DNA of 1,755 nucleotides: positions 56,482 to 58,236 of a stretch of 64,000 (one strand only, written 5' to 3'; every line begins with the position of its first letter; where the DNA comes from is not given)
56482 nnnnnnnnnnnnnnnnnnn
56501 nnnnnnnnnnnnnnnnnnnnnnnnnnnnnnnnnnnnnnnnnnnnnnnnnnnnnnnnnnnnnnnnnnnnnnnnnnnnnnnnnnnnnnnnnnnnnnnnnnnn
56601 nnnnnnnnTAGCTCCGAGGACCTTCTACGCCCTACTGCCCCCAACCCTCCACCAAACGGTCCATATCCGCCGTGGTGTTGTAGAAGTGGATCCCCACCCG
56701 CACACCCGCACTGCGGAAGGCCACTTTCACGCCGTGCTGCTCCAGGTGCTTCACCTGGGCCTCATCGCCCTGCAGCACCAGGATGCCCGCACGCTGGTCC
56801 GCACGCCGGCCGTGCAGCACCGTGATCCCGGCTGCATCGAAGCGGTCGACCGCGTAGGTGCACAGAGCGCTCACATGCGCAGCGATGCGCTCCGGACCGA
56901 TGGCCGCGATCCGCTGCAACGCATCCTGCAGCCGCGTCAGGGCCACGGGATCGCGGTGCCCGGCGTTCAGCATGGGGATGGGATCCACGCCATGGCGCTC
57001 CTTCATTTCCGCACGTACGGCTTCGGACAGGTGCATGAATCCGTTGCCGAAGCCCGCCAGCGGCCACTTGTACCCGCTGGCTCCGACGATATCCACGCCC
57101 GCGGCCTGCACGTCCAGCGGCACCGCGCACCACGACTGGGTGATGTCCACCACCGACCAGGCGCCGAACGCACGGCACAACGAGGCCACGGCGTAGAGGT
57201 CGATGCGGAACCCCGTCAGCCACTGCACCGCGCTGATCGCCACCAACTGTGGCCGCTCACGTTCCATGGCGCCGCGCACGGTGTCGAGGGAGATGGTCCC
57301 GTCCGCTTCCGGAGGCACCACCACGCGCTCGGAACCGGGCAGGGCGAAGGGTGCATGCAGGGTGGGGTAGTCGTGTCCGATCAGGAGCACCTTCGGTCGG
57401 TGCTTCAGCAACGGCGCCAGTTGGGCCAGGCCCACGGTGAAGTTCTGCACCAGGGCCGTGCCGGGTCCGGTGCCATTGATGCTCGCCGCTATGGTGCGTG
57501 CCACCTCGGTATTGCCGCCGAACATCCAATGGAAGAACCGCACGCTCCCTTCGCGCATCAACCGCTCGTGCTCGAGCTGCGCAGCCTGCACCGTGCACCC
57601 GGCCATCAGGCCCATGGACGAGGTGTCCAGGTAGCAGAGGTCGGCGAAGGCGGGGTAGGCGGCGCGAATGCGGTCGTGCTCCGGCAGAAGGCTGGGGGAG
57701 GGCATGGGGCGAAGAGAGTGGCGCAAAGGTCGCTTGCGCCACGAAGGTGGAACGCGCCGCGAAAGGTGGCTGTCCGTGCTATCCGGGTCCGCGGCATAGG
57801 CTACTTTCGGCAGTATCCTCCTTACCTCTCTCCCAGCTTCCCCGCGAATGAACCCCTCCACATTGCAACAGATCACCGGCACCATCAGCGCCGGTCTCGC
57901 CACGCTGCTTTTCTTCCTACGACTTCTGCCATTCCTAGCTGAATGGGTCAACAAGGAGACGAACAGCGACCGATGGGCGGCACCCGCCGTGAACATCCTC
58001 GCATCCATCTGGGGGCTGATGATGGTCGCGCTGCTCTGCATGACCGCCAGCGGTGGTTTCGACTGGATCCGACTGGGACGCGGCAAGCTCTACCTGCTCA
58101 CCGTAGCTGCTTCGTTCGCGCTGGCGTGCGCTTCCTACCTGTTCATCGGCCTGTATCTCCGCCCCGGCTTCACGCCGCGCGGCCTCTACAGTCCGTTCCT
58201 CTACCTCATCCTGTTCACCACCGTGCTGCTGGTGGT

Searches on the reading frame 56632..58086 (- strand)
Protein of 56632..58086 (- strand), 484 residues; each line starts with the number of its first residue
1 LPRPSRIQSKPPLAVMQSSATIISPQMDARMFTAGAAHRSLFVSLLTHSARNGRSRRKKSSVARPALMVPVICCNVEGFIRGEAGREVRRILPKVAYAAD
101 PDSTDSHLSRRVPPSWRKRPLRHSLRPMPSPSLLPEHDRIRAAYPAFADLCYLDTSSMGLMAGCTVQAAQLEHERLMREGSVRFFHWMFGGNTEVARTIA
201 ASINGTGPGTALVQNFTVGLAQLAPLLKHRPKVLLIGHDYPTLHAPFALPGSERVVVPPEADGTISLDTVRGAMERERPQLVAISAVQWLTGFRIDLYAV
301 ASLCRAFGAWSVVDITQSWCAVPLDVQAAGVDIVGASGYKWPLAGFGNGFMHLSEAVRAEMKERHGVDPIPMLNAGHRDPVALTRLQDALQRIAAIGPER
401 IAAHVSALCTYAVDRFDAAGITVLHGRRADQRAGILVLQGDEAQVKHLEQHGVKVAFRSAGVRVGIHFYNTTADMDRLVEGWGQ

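Call 22: search_protein_families(library=pfam, proteins=[window:56632-58086:-], max_evalue=0.01)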
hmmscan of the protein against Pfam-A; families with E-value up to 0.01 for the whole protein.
window:56632-58086:- (484 aa): 1 family
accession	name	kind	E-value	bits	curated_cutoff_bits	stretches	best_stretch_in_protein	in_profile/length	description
PF00266.25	Aminotran_5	-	2.1e-18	66.9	21.5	1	255-478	117-371/371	Aminotransferase class-V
